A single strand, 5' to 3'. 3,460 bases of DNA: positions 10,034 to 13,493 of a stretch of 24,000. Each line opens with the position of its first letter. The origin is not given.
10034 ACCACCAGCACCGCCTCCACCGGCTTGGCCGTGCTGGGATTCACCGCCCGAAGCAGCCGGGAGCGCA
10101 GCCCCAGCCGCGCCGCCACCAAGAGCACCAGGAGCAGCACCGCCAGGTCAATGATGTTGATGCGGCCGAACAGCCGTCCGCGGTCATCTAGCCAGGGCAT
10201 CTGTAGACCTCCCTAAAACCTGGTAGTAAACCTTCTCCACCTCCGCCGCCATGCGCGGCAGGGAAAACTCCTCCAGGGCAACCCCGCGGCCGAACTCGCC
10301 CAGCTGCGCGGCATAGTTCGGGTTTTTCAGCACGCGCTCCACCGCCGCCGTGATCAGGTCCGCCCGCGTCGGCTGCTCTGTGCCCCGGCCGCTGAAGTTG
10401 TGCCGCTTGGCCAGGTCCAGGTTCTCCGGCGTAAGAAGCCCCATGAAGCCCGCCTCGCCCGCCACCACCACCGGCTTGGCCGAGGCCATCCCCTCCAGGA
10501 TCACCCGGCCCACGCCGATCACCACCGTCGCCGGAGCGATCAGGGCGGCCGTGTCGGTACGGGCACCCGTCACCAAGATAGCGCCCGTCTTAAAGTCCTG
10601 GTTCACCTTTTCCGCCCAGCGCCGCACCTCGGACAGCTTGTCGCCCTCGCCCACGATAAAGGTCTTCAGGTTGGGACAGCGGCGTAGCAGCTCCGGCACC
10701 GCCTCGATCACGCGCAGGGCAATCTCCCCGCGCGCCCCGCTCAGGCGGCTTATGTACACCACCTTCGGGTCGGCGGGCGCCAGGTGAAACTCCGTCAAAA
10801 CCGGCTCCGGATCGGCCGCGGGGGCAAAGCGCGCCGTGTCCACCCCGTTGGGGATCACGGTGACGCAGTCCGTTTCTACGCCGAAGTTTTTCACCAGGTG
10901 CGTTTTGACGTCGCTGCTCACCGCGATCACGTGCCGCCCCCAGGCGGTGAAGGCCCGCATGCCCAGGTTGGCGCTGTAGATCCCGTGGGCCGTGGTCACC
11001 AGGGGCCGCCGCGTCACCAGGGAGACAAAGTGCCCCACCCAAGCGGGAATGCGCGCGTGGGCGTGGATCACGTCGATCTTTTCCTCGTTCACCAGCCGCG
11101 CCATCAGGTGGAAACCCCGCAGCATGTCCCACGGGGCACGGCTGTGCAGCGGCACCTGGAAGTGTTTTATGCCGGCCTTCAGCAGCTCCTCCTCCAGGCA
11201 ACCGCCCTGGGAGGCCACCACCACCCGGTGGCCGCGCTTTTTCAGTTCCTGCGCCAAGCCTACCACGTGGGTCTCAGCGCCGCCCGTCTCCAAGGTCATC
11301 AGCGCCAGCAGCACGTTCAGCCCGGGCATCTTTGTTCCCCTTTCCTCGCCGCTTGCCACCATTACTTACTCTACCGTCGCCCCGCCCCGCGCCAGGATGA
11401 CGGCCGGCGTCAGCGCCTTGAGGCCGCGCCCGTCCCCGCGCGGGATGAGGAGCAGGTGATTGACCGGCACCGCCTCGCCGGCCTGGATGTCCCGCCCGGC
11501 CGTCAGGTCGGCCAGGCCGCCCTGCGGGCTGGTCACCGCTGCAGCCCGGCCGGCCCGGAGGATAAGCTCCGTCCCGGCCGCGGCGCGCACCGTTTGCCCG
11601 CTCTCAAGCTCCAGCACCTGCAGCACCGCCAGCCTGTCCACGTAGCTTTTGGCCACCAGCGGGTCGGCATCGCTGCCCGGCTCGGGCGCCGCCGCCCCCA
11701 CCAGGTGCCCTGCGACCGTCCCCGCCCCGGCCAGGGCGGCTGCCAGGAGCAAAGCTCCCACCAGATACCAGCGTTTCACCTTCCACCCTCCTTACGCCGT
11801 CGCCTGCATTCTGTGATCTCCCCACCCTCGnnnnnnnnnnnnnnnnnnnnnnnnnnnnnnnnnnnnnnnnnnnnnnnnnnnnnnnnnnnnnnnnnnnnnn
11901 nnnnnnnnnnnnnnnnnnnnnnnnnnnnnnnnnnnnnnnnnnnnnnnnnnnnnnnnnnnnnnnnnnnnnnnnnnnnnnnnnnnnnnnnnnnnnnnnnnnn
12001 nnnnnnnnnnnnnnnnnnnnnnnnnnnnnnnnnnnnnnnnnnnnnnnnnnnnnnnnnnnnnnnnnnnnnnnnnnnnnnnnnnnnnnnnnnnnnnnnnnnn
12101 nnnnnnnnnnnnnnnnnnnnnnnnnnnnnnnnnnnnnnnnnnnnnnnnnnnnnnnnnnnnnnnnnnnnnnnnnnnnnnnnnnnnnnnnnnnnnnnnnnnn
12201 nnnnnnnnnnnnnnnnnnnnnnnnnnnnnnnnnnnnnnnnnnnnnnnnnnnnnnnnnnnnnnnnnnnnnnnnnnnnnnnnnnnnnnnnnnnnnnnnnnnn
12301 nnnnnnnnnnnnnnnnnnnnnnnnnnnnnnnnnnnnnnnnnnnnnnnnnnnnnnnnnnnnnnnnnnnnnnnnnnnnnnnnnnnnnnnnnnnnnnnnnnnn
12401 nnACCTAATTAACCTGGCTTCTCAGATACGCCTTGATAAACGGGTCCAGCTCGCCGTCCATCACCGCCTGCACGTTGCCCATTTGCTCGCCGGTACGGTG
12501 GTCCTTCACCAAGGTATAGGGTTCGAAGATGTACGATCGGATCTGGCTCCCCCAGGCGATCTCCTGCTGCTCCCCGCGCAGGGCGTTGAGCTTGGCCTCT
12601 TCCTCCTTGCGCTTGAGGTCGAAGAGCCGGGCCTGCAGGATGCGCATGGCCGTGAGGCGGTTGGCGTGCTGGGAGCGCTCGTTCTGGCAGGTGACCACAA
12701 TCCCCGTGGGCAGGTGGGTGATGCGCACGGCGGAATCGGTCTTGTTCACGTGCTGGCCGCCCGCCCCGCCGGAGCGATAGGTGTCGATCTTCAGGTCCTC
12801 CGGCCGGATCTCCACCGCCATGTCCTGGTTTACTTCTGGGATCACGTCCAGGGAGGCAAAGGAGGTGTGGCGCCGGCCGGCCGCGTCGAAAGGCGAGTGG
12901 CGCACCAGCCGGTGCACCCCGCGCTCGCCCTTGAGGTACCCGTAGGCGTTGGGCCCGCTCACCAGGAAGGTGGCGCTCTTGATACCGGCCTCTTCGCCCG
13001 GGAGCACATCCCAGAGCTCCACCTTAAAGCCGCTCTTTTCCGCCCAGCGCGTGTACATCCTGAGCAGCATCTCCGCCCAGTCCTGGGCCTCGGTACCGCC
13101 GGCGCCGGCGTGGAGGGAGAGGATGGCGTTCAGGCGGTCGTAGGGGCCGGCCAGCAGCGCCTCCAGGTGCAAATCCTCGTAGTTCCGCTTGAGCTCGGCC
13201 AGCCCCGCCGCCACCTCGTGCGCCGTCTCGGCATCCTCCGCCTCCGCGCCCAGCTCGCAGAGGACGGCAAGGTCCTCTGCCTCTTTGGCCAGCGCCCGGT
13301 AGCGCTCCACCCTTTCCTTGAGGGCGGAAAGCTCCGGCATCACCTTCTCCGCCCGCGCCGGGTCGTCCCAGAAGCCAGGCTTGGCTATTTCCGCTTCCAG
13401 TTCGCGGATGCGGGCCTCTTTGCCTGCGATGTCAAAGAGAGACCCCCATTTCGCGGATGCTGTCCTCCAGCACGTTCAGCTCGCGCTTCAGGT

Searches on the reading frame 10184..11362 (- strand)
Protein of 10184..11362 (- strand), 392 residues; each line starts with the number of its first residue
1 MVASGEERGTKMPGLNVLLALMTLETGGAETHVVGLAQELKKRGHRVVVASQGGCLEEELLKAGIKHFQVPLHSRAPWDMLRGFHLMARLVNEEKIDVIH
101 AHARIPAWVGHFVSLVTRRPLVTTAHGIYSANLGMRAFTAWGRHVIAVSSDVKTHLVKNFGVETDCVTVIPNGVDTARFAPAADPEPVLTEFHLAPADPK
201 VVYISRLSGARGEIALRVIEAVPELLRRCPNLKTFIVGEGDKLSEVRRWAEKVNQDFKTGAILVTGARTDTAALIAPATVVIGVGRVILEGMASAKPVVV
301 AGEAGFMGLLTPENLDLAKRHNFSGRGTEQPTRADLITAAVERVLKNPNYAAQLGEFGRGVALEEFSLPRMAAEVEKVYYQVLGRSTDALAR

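Call 13: search_protein_families(library=pfam, proteins=[window:10184-11362:-])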
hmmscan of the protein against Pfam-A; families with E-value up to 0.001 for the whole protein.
window:10184-11362:- (392 aa): 5 families
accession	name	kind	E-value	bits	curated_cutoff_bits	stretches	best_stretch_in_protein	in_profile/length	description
PF13439.12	Glyco_transf_4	-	2.6e-32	112.6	28.5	1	27-178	2-170/170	Glycosyltransferase Family 4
PF13579.12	Glyco_trans_4_4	-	1.9e-15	58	29.7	1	27-173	1-158/158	Glycosyl transferase 4-like domain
PF13477.12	Glyco_trans_4_2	-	1.4e-12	48.4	23.4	1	29-128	9-109/139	Glycosyl transferase 4-like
PF00534.26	Glycos_transf_1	-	1.1e-09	38.5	26.4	1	198-359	15-170/172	Glycosyl transferases group 1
PF13692.12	Glyco_trans_1_4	-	1.5e-09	38.7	27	1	199-302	2-107/142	Glycosyl transferases group 1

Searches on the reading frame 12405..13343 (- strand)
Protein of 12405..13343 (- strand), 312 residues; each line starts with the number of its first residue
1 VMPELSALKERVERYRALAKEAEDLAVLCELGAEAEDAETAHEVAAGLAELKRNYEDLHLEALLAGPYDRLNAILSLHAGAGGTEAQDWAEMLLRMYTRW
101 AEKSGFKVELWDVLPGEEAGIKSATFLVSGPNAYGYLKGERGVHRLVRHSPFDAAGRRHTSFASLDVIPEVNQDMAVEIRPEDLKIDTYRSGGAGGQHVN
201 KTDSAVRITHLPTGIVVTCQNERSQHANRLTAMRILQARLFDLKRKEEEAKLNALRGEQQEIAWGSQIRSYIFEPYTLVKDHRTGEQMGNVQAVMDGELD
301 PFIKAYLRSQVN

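Call 13: search_protein_families(library=pfam, proteins=[window:12405-13343:-])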
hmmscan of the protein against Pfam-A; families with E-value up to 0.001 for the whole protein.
window:12405-13343:- (312 aa): 2 families
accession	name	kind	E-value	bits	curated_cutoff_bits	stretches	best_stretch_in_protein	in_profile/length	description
PF03462.23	PCRF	-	2.2e-52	178.1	24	1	3-164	29-193/194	PCRF domain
PF00472.26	RF-1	-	1.4e-43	148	35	1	174-283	2-116/116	RF-1 domain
